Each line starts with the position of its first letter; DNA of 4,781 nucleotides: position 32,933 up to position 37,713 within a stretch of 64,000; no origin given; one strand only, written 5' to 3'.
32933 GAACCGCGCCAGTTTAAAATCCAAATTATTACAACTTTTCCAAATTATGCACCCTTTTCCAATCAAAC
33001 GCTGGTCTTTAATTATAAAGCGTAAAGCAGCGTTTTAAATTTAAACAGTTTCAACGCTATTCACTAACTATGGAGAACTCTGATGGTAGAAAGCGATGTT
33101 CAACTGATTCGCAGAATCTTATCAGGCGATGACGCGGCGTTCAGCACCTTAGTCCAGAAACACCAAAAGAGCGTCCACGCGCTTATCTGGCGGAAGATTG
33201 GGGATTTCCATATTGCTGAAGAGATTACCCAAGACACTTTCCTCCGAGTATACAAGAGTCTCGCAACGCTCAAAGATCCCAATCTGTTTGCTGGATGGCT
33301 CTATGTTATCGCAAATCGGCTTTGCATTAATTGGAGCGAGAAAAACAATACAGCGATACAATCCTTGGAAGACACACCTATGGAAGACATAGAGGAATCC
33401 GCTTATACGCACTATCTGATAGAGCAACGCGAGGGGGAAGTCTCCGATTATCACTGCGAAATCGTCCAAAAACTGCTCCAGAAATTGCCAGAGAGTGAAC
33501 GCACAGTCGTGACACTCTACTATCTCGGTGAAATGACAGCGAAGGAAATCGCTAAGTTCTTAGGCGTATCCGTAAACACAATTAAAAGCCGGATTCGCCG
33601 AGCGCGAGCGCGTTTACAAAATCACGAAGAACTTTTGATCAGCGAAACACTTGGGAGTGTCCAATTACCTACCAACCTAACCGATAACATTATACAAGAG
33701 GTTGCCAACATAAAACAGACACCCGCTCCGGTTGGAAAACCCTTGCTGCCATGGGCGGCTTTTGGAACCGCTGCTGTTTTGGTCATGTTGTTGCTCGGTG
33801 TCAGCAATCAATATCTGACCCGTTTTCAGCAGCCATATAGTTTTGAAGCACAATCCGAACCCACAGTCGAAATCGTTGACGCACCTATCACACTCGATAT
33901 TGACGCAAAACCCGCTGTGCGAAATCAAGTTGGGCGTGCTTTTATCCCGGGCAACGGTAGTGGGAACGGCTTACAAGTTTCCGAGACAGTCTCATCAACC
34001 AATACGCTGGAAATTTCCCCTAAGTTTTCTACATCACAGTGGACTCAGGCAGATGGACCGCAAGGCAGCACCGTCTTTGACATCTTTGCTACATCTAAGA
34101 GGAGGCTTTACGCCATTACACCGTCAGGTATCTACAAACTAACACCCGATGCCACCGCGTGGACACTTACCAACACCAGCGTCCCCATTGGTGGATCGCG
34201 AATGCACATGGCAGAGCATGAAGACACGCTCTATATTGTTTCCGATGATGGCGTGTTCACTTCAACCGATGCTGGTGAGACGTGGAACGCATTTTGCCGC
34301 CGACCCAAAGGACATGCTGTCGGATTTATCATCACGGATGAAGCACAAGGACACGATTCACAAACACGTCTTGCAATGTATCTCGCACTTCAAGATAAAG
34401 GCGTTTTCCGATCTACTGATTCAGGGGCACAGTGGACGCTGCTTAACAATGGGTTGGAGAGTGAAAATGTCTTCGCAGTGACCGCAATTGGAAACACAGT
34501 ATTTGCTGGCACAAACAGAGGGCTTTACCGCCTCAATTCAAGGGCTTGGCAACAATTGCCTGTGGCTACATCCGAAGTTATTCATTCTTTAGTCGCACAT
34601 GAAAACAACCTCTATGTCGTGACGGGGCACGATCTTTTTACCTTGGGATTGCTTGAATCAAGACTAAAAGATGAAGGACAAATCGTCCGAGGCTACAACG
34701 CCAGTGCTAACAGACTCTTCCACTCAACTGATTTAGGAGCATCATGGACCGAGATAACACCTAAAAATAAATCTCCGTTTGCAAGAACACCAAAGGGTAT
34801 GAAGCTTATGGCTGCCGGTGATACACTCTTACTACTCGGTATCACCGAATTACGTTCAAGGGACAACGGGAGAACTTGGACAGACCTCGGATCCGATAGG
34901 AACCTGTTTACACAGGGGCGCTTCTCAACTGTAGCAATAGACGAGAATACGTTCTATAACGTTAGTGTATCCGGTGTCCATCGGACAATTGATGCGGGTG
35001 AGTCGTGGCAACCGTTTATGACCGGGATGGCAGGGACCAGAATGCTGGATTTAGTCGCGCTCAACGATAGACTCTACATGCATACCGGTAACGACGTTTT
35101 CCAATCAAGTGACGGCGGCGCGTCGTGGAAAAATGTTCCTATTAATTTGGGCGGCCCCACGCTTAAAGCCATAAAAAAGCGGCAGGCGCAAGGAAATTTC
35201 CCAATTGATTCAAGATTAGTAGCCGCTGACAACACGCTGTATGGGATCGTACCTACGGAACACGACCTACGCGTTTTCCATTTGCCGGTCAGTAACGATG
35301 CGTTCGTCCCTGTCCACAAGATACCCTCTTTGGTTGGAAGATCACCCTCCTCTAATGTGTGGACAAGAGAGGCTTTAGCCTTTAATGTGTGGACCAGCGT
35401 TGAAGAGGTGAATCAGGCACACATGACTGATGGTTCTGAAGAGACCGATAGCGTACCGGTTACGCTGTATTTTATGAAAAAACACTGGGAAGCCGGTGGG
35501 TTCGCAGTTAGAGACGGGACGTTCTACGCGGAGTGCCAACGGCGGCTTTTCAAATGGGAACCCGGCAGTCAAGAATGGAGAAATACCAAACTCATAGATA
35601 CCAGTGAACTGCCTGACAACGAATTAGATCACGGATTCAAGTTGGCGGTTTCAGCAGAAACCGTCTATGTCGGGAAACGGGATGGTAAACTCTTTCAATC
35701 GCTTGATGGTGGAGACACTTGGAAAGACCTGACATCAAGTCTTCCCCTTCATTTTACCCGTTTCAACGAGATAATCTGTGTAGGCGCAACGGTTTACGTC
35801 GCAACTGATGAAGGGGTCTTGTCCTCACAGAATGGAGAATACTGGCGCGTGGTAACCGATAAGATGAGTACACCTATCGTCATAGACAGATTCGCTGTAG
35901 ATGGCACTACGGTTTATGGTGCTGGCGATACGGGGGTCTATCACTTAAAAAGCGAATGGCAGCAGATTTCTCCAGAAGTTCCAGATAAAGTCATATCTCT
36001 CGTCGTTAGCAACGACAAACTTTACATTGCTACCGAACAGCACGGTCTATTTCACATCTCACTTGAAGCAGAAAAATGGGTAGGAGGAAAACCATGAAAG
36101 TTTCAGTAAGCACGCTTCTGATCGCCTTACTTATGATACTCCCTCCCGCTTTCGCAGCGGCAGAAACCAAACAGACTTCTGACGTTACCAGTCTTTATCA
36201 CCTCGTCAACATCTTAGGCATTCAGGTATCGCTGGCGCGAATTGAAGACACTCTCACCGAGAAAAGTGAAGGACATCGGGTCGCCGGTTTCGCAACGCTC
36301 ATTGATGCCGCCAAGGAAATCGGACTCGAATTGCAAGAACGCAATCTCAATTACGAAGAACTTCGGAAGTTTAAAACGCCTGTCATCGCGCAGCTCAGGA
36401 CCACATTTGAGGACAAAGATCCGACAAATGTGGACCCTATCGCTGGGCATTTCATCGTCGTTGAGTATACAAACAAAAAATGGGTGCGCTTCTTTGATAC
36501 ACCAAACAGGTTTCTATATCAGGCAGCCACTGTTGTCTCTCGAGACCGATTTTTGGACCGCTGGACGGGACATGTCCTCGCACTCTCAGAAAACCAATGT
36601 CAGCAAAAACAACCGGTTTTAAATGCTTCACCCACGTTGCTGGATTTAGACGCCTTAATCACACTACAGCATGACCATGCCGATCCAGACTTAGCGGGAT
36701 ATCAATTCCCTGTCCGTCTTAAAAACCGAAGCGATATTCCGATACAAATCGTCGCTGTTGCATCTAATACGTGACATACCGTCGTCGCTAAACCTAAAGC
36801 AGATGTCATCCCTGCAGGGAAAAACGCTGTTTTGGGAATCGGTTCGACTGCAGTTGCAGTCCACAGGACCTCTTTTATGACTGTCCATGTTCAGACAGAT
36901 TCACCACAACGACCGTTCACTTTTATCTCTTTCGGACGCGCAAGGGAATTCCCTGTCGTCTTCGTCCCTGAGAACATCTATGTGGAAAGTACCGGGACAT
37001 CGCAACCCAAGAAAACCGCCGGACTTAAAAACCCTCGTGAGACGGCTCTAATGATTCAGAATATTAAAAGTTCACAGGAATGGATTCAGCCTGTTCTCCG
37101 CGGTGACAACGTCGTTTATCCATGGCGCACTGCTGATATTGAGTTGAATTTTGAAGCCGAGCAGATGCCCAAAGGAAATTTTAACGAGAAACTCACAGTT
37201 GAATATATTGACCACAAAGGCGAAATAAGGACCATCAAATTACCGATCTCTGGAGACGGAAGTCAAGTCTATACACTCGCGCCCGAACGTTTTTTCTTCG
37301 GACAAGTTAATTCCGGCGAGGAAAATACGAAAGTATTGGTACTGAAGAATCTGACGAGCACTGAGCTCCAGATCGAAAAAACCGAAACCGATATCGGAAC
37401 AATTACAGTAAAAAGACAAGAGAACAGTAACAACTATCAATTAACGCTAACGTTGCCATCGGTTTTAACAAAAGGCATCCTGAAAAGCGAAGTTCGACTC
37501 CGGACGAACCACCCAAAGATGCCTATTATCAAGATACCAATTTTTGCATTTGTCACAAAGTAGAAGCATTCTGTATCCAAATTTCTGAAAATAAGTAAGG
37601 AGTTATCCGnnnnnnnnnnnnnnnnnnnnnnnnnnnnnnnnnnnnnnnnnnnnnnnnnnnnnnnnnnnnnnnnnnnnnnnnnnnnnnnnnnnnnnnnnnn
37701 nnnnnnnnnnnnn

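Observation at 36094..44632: Cluster of secreted paralogs (3x LamG + LolA-like fusion) with CarbopepD_reg and LolA-like proteins downstream of an ECF sigma-sensor fusion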

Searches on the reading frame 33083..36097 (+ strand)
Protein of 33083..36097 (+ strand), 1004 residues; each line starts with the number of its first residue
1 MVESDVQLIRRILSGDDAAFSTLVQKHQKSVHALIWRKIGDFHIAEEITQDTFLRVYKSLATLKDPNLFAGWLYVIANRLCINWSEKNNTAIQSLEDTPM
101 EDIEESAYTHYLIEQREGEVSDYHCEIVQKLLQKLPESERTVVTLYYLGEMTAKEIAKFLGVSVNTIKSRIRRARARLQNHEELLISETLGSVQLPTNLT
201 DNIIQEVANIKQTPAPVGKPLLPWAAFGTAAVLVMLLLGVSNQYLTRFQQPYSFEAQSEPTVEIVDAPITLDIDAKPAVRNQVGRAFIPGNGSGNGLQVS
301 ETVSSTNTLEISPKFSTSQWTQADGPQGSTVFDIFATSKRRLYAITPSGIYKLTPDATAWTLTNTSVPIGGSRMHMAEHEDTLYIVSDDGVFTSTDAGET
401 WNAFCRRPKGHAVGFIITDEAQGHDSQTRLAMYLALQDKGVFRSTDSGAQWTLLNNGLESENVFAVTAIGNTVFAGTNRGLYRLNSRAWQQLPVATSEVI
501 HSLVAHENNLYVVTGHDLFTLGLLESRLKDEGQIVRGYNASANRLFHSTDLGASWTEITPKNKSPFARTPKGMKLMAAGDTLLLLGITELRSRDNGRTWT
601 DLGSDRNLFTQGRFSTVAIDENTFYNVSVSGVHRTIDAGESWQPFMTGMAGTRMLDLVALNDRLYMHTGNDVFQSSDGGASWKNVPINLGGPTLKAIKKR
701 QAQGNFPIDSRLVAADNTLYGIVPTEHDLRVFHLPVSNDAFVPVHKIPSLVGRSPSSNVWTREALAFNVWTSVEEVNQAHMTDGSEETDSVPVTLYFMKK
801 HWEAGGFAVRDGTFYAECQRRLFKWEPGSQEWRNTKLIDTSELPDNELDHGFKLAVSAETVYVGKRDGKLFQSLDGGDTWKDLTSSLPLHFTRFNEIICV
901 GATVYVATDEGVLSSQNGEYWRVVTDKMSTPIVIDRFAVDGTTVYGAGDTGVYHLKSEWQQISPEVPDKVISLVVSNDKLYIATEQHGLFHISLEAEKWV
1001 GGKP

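Call 4: search_protein_families(library=pfam, proteins=[window:33083-36097:+], max_evalue=1)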
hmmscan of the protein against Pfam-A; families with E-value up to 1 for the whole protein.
window:33083-36097:+ (1004 aa): 32 families (the best 25 are shown)
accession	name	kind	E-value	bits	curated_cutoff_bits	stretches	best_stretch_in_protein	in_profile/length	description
PF08281.18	Sigma70_r4_2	-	6.8e-18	64.5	25.7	1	126-178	2-54/54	Sigma-70, region 4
PF19755.4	DUF6242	-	4.4e-15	56.6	29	2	616-682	148-217/217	Domain of unknown function (DUF6242)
PF04545.22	Sigma70_r4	-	4.4e-14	52.2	24.1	1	131-179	1-49/50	Sigma-70, region 4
PF04542.20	Sigma70_r2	-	4.2e-11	42.9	24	1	23-88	1-68/71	Sigma-70 region 2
PF15902.12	Sortilin-Vps10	-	6.1e-11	42.2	33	2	389-458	45-116/446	Sortilin, neurotensin receptor 3,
PF23366.1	Beta-prop_HVO_0234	-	4e-07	30.3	27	1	904-993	161-250/274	HVO_0234-like, beta propeller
PF07638.17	Sigma70_ECF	-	1.2e-06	29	21.1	1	126-182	128-183/185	ECF sigma factor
PF02012.26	BNR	-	2.1e-06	27.3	27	1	392-402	1-11/12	BNR/Asp-box repeat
PF13360.13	PQQ_2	-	4e-06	27.1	27.6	1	803-994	25-224/233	Outer membrane protein assembly factor BamB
PF10647.15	Gmad1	-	1.5e-05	25.4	20.5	0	903-932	217-249/251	Lipoprotein LpqB beta-propeller domain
PF14870.12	PSII_BNR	-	4.9e-05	23.2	27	1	830-994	7-172/303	Photosynthesis system II assembly factor YCF48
PF04297.20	UPF0122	-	0.0026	18.4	22.7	1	136-205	19-90/101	Putative helix-turn-helix protein, YlxM / p13 like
PF12728.13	HTH_17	-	0.0036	18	27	1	151-173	2-24/51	Helix-turn-helix domain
PF13412.12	HTH_24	-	0.0059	16.6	21.9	1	150-173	17-40/48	Winged helix-turn-helix DNA-binding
PF13088.12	BNR_2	-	0.0065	16.3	31.4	0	391-452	84-151/277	BNR repeat-like domain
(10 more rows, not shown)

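Call 75: search_protein_families(library=ncbifam, proteins=[window:33083-36097:+], max_evalue=0.01)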
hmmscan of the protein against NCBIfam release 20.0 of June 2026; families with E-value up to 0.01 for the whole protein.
window:33083-36097:+ (1004 aa): 109 families (the best 25 are shown)
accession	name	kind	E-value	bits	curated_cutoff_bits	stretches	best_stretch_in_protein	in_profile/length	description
NF045728.1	glycosyl_F510_1955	equivalog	3.2e-38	131.4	175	5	590-686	75-174/246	F510_1955 family glycosylhydrolase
NF009166.1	PRK12513.1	equivalog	1.6e-31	109.5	206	1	3-180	7-184/193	RNA polymerase sigma factor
NF009171.0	PRK12518.1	equivalog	1.1e-27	97.2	208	1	3-180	12-182/191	RNA polymerase sigma factor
NF007223.0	PRK09641.1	equivalog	1.1e-27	97.1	209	1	6-181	6-183/187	RNA polymerase sigma factor SigW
NF004113.0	PRK05602.1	equivalog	3.5e-26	92.1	208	1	3-181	30-200/211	RNA polymerase sigma factor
TIGR02939.1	RpoE_Sigma70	equivalog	7.3e-26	91.4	236.15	1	3-179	5-183/190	RNA polymerase sigma factor RpoE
TIGR02937.1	sigma70-ECF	superfamily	3.6e-25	88.5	42.9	1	19-180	2-163/165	sigma-70 family RNA polymerase sigma factor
TIGR02985.1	Sig70_bacteroi1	subfamily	1.1e-24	87.5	126.4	1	19-180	2-160/162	RNA polymerase sigma-70 factor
TIGR02948.1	SigW_bacill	equivalog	1.2e-24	87.4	243.1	1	6-179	6-181/187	RNA polymerase sigma factor SigW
TIGR02950.1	SigM_subfam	subfamily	1.9e-24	86.3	147.95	1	23-181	5-157/159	RNA polymerase sigma factor, SigM family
NF007215.0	PRK09637.1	equivalog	3.6e-24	85.7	212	1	22-180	5-152/181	RNA polymerase sigma factor SigZ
TIGR02989.1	Sig-70_gvs1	subfamily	7e-23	81.3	124.55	1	19-179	2-155/158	RNA polymerase sigma-70 factor, Rhodopirellula/Verrucomicrobium family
TIGR02959.1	SigZ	equivalog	1.6e-22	80.2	168.65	1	25-180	2-146/170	RNA polymerase sigma factor SigZ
NF007216.0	PRK09638.1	equivalog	1.7e-22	80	194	1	4-177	4-169/180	RNA polymerase sigma factor SigY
NF008888.0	PRK11922.1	equivalog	7.4e-22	78.1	204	1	3-191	15-205/231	RNA polymerase sigma factor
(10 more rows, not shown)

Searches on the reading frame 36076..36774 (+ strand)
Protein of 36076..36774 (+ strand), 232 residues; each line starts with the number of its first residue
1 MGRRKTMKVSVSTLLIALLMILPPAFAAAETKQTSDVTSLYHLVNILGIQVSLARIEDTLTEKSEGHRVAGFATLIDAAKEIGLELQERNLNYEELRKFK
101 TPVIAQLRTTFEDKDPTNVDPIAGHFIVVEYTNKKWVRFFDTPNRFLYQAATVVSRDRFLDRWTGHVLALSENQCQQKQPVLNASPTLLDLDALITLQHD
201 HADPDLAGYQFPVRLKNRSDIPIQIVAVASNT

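Call 4: search_protein_families(library=pfam, proteins=[window:36076-36774:+], max_evalue=1)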
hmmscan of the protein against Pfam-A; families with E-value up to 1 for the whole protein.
window:36076-36774:+ (232 aa): 3 families
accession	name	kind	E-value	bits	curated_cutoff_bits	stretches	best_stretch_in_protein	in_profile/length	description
PF03412.21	Peptidase_C39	-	7.9e-09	35.9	22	1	35-173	13-131/133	Peptidase C39 family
PF09399.15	bCoV_lipid_BD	-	0.0017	19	25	1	31-108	3-80/98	Betacoronavirus lipid binding protein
PF25665.1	His1_capsid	-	0.18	12.2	27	1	9-49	14-56/73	His1 virus capsid protein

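Call 75: search_protein_families(library=ncbifam, proteins=[window:36076-36774:+], max_evalue=0.01)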
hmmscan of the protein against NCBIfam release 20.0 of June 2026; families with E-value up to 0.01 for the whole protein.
window:36076-36774:+ (232 aa): 0 families

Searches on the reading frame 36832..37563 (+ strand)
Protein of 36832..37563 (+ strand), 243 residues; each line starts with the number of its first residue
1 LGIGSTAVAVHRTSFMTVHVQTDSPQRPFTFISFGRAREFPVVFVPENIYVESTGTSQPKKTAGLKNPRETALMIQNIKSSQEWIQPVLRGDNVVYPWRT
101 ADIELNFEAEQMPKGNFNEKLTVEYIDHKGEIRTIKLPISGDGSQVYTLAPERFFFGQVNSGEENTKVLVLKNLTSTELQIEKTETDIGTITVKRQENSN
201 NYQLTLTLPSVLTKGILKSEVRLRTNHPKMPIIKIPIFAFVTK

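Call 4: search_protein_families(library=pfam, proteins=[window:36832-37563:+], max_evalue=1)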
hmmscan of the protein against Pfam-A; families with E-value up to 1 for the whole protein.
window:36832-37563:+ (243 aa): 4 families
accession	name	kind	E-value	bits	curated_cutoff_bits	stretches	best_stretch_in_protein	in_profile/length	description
PF07610.17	DUF1573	-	7.7e-07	29.5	26.1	2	64-130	24-87/98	Protein of unknown function (DUF1573)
PF22544.2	HYDIN_VesB_CFA65-like_Ig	-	2.8e-06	27.9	25.5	2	60-137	22-97/100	HYDIN/CFA65/VesB-like, Ig-like domain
PF00635.32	Motile_Sperm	-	0.016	15.5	25.9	1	43-131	3-92/109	MSP (Major sperm protein) domain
PF23915.1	SusG_C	-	0.024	15.4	27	1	164-209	9-56/62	Alpha-amylase SusG C-terminal domain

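Call 75: search_protein_families(library=ncbifam, proteins=[window:36832-37563:+], max_evalue=0.01)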
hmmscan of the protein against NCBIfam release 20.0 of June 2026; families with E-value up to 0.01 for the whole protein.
window:36832-37563:+ (243 aa): 2 families
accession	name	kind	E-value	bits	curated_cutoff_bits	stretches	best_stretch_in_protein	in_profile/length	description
NF041425.1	OS_HP2_seleno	subfamily_domain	0.00011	22.5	100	1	152-241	4-97/98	OS_HP2 family (seleno)protein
NF012200.0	choice_anch_D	domain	0.006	17.1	45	1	140-194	6-63/108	choice-of-anchor D domain-containing protein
